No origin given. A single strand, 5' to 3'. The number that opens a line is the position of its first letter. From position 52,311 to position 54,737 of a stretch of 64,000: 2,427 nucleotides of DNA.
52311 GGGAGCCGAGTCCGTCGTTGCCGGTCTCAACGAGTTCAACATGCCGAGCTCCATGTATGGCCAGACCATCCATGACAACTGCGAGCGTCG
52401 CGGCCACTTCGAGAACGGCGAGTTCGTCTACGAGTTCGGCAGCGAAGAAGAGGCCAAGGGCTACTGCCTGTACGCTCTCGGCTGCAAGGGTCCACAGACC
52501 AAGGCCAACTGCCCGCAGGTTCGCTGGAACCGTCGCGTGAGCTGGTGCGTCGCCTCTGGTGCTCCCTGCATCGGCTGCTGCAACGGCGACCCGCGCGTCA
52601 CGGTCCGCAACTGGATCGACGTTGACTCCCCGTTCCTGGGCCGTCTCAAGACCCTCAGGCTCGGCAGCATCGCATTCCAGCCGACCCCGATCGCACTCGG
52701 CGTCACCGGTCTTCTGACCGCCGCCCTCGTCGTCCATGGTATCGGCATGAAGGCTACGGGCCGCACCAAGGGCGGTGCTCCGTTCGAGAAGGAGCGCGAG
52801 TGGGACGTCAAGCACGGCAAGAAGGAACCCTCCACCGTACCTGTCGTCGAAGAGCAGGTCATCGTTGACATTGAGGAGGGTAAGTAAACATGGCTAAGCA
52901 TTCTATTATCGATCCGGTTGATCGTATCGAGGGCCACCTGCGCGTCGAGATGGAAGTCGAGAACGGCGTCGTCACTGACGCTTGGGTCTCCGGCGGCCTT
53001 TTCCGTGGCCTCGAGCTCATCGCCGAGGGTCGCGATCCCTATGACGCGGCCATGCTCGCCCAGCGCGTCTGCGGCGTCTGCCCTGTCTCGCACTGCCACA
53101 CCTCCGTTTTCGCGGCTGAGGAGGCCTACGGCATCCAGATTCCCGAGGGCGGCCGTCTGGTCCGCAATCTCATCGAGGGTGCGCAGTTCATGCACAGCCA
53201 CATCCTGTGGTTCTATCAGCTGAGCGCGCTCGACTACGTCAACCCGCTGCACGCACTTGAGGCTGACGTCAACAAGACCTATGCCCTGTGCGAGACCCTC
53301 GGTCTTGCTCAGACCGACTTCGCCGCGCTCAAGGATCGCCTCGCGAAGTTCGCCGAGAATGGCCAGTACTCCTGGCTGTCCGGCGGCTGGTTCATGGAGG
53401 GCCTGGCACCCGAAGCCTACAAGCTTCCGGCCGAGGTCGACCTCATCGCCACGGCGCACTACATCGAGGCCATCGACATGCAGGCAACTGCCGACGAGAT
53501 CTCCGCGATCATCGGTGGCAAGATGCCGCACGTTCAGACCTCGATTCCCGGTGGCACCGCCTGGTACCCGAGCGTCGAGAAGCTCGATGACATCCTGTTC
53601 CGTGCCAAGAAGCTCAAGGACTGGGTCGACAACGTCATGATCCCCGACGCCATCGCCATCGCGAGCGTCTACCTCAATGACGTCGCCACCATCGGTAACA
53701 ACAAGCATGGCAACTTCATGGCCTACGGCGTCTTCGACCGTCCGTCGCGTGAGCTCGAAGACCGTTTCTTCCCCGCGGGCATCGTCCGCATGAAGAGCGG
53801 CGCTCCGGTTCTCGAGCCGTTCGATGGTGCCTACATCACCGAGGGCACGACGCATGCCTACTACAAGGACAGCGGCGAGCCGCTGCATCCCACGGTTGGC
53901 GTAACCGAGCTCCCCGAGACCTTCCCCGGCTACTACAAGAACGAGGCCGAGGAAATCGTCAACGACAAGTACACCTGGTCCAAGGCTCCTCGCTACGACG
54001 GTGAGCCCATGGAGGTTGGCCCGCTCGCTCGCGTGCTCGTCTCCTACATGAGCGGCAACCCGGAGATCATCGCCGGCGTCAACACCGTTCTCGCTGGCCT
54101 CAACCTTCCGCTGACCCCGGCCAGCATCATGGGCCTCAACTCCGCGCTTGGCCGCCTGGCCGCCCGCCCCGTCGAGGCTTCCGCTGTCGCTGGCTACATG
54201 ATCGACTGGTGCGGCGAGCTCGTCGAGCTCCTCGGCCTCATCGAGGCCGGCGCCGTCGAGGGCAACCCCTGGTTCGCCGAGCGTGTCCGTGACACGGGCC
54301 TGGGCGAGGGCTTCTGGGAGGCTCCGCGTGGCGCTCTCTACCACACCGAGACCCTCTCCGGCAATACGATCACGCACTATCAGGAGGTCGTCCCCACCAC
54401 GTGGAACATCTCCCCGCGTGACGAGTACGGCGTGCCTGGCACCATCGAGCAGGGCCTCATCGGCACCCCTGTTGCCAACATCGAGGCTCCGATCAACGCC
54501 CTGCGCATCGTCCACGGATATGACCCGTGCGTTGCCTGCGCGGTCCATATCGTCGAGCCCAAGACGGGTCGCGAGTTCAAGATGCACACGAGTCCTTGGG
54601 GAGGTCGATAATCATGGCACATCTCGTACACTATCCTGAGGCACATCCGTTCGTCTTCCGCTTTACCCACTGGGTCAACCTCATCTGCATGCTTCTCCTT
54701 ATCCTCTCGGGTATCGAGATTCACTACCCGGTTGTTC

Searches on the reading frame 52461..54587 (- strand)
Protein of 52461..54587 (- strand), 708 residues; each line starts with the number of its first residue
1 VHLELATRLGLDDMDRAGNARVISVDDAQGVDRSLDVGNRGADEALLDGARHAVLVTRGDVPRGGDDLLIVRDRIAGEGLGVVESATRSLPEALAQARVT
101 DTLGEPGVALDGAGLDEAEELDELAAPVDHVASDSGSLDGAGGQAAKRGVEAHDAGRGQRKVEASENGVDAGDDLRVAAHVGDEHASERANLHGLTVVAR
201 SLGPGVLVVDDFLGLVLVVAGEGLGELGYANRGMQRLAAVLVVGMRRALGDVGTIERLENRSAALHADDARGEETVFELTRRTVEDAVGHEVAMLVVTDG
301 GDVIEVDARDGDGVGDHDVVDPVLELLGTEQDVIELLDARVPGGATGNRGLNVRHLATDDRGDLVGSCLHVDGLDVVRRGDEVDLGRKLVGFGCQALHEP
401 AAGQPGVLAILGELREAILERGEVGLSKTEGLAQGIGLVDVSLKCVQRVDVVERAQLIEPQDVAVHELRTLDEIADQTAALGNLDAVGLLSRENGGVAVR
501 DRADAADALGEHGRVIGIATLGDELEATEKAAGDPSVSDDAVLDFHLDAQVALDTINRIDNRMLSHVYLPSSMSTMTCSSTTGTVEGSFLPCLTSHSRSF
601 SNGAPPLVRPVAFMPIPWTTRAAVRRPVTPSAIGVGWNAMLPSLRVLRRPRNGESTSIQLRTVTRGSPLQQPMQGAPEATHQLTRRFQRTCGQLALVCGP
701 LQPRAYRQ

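Call 33: find_encoding_contigs(protein=window:52461-54587:-, flank=10000, max_places=3)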
Protein window:52461-54587:- (708 aa): no gene with exactly this product is on record in the collection.
